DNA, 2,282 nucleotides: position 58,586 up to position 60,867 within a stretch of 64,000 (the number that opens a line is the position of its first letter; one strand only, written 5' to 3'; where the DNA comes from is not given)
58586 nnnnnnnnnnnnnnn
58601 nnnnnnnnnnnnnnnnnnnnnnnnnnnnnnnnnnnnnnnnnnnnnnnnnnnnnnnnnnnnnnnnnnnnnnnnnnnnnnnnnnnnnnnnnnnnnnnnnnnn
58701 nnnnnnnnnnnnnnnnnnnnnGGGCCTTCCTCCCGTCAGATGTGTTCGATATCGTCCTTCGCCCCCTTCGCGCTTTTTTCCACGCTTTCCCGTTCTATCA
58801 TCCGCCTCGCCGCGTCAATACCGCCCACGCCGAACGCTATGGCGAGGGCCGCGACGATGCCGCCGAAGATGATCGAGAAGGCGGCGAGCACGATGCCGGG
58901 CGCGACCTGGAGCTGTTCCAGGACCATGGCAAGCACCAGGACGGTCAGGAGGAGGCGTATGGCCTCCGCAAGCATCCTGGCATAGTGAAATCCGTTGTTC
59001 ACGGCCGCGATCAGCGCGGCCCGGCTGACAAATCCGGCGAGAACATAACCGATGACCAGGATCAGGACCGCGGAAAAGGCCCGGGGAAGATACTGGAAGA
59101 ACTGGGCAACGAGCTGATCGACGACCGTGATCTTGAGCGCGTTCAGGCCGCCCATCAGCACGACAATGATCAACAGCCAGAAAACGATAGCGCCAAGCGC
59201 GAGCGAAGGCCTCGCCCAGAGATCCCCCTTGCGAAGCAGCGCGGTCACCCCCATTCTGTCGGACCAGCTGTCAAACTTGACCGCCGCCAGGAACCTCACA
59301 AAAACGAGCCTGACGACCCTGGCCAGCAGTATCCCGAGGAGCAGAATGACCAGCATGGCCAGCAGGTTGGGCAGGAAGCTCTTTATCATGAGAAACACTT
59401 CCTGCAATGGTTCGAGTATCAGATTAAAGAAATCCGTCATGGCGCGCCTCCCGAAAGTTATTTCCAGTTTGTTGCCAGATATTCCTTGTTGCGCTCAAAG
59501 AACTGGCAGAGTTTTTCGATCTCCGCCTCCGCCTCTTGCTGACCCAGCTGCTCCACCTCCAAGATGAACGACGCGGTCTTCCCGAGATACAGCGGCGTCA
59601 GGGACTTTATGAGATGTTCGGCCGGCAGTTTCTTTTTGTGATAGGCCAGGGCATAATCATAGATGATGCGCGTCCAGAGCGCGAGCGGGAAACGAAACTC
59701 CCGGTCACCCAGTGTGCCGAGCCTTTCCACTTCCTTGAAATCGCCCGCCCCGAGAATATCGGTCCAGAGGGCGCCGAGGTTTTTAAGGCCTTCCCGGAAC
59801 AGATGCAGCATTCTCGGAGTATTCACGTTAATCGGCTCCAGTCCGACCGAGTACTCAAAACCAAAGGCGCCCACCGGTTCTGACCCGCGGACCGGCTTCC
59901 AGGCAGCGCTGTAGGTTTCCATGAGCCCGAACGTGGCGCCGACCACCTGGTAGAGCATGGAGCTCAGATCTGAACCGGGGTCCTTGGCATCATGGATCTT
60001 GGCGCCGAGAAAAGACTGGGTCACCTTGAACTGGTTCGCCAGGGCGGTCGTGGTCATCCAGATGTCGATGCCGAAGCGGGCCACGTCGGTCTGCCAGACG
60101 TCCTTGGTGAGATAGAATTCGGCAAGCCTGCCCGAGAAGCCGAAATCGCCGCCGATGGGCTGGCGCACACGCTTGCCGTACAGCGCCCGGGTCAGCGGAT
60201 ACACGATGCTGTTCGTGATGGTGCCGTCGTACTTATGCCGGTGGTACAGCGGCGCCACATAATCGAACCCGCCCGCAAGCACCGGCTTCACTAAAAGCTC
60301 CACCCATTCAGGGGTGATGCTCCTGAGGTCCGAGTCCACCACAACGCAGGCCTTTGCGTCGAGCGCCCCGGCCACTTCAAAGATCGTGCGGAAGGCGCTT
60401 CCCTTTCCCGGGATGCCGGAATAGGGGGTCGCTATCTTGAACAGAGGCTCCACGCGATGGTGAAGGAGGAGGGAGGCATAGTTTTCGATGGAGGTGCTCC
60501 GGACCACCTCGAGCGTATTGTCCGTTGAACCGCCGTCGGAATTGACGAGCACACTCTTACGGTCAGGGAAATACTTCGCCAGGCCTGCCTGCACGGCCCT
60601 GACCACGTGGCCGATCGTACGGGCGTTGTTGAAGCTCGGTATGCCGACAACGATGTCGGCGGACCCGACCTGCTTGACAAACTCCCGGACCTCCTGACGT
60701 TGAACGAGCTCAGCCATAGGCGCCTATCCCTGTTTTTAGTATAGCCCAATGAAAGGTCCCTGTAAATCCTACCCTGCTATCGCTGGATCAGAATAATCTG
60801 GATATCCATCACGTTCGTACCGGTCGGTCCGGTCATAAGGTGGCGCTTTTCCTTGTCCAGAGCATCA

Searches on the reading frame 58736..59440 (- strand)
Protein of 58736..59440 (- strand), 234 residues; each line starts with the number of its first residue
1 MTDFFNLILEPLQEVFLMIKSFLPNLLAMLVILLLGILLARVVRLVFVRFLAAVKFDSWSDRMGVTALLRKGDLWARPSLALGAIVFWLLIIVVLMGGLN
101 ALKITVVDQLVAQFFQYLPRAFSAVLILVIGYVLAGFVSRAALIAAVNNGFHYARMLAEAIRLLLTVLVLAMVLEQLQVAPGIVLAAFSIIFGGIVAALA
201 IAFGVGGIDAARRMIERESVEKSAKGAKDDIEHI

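Call 45: search_protein_families(library=ncbifam, proteins=[window:58736-59440:-], max_evalue=0.001)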
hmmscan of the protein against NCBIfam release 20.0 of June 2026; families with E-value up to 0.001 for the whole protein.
window:58736-59440:- (234 aa): 1 family
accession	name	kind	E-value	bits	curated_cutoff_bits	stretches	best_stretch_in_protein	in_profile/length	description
NF033912.1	msc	subfamily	3.4e-24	85.8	100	2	8-140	73-205/365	mechanosensitive ion channel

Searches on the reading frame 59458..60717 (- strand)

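Call 45: search_protein_families(library=ncbifam, proteins=[window:59458-60717:-], max_evalue=0.001)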
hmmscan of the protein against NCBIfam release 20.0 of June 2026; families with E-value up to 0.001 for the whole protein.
window:59458-60717:- (419 aa): 2 families
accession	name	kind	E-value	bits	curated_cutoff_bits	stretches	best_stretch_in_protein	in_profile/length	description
NF010496.0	PRK13915.1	equivalog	1.4e-14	53.9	262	1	9-263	20-265/307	glucosyl-3-phosphoglycerate synthase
TIGR04182.1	glyco_TIGR04182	equivalog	0.00019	20.9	325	0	21-74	1-47/293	S-layer glycoprotein N-glycosyltransferase AglJ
